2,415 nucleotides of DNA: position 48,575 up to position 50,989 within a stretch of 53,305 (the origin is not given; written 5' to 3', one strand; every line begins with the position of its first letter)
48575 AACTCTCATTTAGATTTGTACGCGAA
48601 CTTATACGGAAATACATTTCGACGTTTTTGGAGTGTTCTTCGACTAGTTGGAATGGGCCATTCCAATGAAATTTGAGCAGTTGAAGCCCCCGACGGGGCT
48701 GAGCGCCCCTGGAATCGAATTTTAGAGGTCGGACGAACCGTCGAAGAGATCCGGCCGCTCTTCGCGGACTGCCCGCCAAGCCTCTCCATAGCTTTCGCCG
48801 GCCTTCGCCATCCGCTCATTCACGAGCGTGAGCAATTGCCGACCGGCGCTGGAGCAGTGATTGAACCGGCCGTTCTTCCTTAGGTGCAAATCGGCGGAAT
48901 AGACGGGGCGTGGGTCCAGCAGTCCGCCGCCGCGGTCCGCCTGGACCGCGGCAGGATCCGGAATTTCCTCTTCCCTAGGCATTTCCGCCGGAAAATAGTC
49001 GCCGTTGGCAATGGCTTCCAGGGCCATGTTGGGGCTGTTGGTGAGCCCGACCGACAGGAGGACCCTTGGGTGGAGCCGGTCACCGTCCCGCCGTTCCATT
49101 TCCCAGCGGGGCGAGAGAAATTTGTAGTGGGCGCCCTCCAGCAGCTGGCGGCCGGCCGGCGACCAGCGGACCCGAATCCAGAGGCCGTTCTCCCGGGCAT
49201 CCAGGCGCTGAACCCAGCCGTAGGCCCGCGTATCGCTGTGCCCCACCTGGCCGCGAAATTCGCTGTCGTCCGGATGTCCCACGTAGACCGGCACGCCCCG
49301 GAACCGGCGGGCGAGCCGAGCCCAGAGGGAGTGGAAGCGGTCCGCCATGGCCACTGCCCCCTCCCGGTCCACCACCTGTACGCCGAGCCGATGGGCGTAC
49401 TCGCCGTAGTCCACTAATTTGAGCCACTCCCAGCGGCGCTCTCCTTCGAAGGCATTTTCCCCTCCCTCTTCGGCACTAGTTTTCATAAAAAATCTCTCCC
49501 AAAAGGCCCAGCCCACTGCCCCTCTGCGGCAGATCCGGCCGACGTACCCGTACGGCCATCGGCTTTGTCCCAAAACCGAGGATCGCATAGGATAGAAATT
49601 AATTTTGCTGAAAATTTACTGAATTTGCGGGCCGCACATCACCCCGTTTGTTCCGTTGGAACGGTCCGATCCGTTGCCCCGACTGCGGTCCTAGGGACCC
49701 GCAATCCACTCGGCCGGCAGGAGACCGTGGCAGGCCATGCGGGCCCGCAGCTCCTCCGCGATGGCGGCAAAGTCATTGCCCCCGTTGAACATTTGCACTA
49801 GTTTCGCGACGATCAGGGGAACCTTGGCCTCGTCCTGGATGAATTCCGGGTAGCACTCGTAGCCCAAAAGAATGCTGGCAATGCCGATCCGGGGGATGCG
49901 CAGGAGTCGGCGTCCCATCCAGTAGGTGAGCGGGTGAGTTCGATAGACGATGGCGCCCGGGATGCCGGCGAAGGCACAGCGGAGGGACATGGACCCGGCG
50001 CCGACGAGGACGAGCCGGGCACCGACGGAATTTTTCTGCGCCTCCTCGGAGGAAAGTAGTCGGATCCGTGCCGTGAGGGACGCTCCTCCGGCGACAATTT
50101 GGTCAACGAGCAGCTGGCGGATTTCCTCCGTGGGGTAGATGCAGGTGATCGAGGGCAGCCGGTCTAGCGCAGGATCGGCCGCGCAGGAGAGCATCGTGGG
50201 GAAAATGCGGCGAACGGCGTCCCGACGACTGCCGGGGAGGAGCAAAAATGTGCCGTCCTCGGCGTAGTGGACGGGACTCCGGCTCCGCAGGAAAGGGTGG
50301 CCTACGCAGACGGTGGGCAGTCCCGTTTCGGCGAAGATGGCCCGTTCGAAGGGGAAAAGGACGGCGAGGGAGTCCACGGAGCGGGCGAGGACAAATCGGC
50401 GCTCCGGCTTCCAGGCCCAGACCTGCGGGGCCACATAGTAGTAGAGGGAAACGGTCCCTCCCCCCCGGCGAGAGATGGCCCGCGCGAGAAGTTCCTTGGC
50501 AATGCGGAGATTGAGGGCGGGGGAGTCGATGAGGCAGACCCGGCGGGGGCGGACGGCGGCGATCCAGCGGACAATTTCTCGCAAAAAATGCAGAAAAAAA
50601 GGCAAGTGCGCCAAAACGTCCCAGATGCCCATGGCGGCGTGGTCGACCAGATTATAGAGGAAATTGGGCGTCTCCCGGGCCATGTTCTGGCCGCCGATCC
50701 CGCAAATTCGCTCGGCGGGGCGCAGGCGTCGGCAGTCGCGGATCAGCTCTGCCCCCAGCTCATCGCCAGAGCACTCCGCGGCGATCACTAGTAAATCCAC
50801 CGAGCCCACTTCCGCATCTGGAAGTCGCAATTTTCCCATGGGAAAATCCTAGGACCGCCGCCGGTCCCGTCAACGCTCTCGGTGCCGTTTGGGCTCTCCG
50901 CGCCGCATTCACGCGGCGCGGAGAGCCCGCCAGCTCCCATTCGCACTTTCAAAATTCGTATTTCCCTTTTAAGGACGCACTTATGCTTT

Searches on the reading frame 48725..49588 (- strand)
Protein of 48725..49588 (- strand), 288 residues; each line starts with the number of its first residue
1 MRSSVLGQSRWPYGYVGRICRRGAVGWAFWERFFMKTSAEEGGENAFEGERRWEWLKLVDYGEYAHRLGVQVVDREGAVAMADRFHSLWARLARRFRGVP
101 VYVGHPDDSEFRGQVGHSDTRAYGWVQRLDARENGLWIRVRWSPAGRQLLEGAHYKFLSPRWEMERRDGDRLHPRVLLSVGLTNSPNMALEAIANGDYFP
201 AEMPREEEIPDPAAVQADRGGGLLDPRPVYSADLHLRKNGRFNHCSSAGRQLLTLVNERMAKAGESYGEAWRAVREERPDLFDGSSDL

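Call 57: search_protein_families(library=pfam, proteins=[window:48725-49588:-], max_evalue=0.0001)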
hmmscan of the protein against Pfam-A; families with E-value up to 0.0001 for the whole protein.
window:48725-49588:- (288 aa): 1 family
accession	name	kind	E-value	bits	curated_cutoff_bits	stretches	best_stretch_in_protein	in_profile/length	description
PF10123.14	Mu-like_Pro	-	4.2e-14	53.3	25.2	1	119-194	60-134/330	Mu-like prophage I protein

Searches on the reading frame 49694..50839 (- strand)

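Call 57: search_protein_families(library=pfam, proteins=[window:49694-50839:-], max_evalue=0.0001)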
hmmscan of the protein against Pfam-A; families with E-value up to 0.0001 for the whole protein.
window:49694-50839:- (382 aa): 1 family
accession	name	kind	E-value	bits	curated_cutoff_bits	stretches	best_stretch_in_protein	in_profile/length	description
PF02684.21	LpxB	-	2.2e-61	208.2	22.6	1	17-355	2-343/374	Lipid-A-disaccharide synthetase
